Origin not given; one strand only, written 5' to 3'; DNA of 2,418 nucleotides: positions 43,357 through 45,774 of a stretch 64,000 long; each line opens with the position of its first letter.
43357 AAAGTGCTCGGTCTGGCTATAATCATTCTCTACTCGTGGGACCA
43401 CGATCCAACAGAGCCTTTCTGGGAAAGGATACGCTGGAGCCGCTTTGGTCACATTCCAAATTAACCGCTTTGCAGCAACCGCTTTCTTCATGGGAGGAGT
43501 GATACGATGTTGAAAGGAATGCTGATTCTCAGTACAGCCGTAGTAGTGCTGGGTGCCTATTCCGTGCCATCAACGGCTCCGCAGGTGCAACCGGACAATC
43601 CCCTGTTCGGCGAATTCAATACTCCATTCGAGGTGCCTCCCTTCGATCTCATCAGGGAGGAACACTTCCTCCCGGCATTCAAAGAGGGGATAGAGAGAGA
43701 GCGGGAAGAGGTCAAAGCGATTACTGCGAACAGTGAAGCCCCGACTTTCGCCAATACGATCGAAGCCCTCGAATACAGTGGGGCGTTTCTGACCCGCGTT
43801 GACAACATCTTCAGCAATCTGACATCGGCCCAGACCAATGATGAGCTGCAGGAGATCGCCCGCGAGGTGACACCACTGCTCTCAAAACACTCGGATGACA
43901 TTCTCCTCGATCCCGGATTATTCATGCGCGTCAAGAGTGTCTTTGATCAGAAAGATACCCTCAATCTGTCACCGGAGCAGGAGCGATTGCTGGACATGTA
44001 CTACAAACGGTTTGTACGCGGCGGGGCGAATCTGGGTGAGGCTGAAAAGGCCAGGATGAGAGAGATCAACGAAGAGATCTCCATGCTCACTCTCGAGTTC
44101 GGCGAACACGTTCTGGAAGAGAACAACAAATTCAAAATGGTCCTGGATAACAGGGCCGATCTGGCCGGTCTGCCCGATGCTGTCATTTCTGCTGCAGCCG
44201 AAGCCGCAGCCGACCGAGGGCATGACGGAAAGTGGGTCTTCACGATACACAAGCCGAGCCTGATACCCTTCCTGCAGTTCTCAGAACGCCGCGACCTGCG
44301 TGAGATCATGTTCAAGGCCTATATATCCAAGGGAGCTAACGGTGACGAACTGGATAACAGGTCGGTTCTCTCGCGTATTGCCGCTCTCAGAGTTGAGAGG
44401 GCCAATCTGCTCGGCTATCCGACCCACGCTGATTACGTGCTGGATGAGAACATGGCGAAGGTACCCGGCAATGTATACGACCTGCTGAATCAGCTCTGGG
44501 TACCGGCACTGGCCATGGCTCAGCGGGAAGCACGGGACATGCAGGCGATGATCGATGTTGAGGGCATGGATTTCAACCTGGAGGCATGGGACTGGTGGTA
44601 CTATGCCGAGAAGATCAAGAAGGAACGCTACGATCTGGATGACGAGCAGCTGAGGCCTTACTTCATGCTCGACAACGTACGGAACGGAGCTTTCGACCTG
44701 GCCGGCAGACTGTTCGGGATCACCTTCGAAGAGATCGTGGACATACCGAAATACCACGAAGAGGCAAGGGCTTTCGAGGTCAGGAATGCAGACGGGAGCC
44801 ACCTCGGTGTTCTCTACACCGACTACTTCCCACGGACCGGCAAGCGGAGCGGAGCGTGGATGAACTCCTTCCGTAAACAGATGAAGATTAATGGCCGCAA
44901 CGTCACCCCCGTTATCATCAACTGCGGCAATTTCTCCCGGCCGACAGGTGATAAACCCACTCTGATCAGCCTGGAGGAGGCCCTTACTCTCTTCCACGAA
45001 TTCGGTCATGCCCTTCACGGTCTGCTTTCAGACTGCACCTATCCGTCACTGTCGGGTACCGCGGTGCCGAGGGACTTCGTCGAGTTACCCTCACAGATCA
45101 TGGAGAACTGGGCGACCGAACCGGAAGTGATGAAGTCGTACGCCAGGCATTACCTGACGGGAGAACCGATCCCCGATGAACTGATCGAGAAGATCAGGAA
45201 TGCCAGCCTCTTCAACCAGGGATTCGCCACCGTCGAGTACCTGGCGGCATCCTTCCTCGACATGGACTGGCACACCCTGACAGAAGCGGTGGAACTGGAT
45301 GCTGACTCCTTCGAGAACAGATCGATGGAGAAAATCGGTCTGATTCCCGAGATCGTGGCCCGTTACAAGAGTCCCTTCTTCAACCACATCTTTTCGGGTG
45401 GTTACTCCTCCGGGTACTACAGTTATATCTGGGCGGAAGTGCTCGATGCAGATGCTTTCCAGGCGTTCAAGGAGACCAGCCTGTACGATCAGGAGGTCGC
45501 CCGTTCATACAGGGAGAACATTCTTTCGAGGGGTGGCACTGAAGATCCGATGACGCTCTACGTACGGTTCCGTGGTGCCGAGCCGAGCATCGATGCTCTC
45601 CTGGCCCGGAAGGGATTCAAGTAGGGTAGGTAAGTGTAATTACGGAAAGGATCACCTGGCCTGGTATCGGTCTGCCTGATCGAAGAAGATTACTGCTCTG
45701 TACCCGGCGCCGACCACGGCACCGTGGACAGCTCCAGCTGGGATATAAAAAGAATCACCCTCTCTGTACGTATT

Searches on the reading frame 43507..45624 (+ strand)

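Call 22: search_protein_families(library=pfam, proteins=[window:43507-45624:+], max_evalue=0.00001)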
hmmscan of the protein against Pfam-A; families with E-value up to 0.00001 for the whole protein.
window:43507-45624:+ (705 aa): 1 family
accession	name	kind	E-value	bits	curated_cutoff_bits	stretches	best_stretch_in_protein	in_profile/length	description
PF01432.26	Peptidase_M3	-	2.5e-129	433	27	1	256-703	2-456/457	Peptidase family M3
